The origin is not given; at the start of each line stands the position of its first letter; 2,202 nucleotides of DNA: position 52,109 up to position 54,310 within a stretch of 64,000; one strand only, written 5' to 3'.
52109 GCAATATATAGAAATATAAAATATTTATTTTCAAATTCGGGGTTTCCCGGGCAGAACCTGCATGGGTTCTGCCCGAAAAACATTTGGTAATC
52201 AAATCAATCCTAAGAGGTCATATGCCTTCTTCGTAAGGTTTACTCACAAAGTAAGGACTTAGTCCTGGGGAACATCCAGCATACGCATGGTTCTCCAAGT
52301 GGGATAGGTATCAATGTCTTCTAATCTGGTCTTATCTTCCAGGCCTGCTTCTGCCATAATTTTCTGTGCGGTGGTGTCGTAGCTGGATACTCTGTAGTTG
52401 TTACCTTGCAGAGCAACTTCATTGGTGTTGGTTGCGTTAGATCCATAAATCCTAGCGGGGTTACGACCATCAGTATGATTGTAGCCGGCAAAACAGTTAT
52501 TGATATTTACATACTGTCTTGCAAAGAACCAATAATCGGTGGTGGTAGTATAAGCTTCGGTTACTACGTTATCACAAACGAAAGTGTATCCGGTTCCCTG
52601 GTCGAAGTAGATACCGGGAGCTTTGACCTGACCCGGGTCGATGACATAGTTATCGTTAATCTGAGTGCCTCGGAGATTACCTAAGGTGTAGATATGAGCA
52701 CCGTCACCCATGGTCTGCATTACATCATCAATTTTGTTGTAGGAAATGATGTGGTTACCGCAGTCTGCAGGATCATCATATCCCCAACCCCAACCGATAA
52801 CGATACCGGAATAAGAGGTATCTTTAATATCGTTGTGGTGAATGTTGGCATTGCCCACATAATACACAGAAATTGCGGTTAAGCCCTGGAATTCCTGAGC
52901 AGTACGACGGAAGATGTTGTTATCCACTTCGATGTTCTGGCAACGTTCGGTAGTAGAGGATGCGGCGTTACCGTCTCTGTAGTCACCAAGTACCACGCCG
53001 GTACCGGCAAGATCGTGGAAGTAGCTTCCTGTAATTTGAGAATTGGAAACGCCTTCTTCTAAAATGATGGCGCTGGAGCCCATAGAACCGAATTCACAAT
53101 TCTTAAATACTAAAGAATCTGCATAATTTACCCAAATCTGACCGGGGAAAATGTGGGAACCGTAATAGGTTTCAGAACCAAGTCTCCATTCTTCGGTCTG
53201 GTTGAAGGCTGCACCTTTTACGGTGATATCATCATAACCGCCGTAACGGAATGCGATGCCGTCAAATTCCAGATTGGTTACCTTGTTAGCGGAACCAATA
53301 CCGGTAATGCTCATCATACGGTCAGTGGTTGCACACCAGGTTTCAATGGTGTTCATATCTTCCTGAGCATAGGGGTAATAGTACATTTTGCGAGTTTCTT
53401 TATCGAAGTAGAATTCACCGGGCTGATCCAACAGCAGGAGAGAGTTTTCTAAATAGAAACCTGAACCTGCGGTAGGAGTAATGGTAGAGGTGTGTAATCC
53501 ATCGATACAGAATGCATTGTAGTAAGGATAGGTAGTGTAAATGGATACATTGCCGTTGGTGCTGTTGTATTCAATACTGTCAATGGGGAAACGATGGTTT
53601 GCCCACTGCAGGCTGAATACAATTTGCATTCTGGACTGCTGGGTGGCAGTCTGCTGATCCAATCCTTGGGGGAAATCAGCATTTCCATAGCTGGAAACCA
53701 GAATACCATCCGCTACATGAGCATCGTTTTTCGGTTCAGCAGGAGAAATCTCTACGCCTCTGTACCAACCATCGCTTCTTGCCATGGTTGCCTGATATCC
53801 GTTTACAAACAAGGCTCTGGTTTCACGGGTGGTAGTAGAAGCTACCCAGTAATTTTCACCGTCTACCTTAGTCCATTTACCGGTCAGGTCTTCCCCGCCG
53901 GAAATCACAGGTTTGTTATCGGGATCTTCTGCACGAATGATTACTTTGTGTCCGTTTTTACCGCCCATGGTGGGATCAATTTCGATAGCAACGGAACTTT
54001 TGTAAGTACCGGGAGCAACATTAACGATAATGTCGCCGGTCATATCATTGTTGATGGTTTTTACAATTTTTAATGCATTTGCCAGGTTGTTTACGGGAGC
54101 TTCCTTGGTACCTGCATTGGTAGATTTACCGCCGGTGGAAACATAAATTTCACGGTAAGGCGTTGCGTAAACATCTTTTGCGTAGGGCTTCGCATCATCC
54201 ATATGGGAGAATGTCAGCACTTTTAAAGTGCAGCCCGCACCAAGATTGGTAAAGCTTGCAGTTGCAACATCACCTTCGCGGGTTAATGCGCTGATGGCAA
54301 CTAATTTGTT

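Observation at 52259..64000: Three tandem giant paralogs share a beta-helix 'business end' but carry swapped N-terminal CBM-like arrays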

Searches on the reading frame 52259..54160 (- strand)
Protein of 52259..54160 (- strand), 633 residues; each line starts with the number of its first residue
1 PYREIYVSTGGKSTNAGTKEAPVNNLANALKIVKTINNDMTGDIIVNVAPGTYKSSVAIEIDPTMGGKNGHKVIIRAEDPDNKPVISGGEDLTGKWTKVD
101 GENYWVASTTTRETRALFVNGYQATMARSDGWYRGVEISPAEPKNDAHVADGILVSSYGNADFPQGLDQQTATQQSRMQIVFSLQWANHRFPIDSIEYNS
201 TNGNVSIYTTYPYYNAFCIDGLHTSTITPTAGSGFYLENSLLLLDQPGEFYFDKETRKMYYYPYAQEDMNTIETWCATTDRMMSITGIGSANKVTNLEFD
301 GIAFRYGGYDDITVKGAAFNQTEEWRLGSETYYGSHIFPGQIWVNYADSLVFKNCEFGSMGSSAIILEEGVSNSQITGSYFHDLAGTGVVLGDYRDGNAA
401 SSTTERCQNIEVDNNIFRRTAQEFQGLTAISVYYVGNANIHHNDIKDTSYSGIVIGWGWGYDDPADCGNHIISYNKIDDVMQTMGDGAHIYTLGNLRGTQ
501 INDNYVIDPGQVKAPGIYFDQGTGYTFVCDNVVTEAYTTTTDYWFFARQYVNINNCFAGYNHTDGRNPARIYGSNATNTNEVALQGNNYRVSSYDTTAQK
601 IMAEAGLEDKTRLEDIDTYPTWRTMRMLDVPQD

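Call 8: search_solved_structures(query=window:52259-54160:-, max_evalue=1, show_alignments=2)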
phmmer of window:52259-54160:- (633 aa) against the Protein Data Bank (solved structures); distinct sequences matched with E-value up to 1: 4.
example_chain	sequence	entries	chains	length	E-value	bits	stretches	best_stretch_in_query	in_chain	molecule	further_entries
5mqp_A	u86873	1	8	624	1.7e-39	139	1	4-532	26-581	Glycoside hydrolase BT_1002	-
9rx2_A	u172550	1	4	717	3.8e-13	51.9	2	232-456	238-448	Parallel beta-helix repeat protein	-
2bpo_A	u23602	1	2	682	0.18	13.4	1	69-167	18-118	NADPH-CYTOCHROM P450 REDUCTASE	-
2bf4_A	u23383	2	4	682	0.47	12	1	69-167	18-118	NADPH-CYTOCHROME P450 REDUCTASE | NADPH CYTOCHROME P450 REDUCTASE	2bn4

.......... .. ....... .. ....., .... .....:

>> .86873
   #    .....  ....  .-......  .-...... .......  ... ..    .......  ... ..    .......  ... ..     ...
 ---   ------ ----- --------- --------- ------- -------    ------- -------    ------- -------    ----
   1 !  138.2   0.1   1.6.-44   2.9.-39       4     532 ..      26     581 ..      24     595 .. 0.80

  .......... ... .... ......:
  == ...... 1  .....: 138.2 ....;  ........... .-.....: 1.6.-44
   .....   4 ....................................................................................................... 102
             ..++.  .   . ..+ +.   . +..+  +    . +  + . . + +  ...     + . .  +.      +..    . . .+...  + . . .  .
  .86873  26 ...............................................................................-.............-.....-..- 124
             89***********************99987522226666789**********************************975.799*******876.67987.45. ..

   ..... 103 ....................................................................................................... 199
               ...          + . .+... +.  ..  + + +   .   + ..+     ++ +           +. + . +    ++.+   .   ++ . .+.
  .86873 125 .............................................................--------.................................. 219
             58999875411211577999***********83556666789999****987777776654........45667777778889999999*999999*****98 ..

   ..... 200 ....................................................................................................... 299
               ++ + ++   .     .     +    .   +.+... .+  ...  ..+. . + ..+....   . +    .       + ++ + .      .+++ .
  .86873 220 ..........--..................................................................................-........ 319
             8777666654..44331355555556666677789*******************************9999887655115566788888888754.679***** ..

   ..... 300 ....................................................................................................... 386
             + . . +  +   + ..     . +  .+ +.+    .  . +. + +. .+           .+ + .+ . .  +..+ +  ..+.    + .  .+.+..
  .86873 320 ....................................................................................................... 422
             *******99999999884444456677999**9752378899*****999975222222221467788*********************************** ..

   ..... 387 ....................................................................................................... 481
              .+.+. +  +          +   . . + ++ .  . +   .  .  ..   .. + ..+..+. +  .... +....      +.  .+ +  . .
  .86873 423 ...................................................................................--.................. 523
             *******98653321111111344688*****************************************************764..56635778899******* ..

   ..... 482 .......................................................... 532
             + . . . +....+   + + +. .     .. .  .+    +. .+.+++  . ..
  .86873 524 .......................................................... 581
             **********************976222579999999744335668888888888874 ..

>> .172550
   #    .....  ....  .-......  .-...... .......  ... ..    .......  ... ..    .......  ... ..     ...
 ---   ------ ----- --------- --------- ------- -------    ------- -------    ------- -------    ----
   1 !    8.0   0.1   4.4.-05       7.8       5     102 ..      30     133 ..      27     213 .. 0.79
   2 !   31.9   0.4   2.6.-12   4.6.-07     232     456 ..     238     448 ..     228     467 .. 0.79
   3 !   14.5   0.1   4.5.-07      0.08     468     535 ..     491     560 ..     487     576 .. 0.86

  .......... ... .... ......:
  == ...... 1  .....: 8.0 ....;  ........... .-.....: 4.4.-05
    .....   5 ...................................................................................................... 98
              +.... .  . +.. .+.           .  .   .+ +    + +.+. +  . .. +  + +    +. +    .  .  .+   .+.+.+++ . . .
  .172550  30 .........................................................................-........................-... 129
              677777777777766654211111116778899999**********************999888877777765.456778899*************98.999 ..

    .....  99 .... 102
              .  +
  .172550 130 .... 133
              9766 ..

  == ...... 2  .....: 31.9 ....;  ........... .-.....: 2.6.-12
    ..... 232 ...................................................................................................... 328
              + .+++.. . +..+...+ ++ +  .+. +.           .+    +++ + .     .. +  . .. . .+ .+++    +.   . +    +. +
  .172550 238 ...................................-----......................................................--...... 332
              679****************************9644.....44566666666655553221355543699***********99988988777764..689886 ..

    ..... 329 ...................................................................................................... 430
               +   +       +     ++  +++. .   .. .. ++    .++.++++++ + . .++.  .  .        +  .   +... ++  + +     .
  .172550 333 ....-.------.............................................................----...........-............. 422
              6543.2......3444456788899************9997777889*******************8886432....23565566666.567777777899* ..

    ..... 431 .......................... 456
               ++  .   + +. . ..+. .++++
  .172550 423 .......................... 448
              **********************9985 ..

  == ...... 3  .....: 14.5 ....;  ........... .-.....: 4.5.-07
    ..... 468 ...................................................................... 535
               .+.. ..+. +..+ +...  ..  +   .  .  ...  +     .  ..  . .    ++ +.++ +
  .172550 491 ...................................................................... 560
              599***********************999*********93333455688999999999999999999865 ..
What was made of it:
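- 52262..54160 (-): p1 GH141 catalytic module (aa 1281-1913). The candidate catalytic residues are D1766 (codon 52703-52705) and D1800 (52601-52603). The active-site Gln is Q1601 (53198-53200). phmmer against PDB 5mqp BT1002, E=1.7e-39 (call 8).
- On CAZy GH141: phmmer against BT1002 (5mqp) gives E=1.7e-39 and 139 bits, covering query 4-532 of 633 and chain 26-581 of 624 (call 8).
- phmmer against BT1002 gives E=1.7e-39 over query 4-532 and chain 26-581 (call 8). Sequence-level homology to BT1002 is far beyond fold resemblance (E=1.7e-39 over ~530 residues; call 8).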

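Call 16: find_homologous_proteins(query=window:52259-54160:-, max_evalue=1e-10)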
Query window:52259-54160:- (633 aa): 60 proteins with E <= 1e-10 among 8000 candidates.
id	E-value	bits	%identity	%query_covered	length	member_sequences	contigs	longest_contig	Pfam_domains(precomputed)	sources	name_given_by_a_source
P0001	0.0e+0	1242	84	100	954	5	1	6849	PF13229.13,PF21231.3,PF22842.4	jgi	-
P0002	3.7e-252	857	80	70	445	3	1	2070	PF13229.13,PF21231.3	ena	-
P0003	4.3e-239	813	58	100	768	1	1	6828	PF21231.3,PF22842.4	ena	-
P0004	3.0e-234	797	56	100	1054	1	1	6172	PF13229.13,PF21231.3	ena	-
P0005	1.4e-227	775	55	100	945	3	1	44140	PF13229.13,PF21231.3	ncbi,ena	-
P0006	1.4e-227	775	56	100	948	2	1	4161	PF21231.3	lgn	-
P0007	7.1e-217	740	55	99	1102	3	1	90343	PF13229.13,PF21231.3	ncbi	-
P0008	2.0e-139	484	53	63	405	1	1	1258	PF13229.13,PF21231.3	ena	-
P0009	2.5e-113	398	37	100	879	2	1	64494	PF13229.13,PF21231.3,PF22842.4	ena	-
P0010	1.1e-112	396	37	100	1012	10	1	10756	PF13229.13,PF18099.8,PF21231.3,PF22842.4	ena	-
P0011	8.3e-111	390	37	100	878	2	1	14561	PF13229.13,PF21231.3,PF22842.4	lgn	-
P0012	6.1e-106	373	36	100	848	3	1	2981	PF13229.13,PF21231.3,PF22842.4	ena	-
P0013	5.6e-104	367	35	100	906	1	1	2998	PF21231.3,PF22842.4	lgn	-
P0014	4.9e-100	354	35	100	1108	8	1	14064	PF13229.13,PF21231.3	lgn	-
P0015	2.8e-98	348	34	100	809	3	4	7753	PF13229.13,PF21231.3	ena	-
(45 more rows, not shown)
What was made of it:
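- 60 homologues carry GH141 Pfam domains, many with CBM6, CBM35, ricin, discoidin or SLH (call 16). The close subfamily (>50% identity) is a small group from metagenomes (call 16).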

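Call 34: find_related_loci(query=window:52259-54160:-, collection=genome_contigs, flank=10000)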
Query window:52259-54160:- (633 aa) in genome_contigs; peptide patterns used: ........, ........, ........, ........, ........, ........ (x = any residue, [..] = any of these).
20 stretches matched a pattern; 5 encode a relative of the query (tblastn E <= 1e-3); 5 distinct loci.
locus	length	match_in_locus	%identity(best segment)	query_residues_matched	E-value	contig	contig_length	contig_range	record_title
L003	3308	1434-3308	94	2-626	0e+0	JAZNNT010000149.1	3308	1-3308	MAG: Clostridia bacterium isolate T1900044654_TS20190120.MAGScoT_cleanbin_000006 SGB_1463_k141_452632, whole genome shot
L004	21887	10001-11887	82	1-631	0e+0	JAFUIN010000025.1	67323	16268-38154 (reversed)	MAG: Clostridia bacterium isolate RGIG4526 Roe_deer_Rectum-1__c656002, whole genome shotgun sequence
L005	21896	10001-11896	82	1-633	0e+0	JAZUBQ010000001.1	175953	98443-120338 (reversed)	MAG: Clostridia bacterium isolate T1900045317_YK20190006.MAGScoT_cleanbin_000007 SGB_6310_k141_2009031, whole genome sho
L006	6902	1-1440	82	151-631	0e+0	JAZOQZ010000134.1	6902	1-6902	MAG: Clostridia bacterium isolate T1900045564_YK20190258.MAGScoT_cleanbin_000004 SGB_7926_k141_1399552, whole genome sho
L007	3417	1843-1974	43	97-136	3e-4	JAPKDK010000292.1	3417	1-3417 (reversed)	MAG: Verrucomicrobiota bacterium isolate ANT-88 NODE_28094_length_3417_cov_7.835812, whole genome shotgun sequence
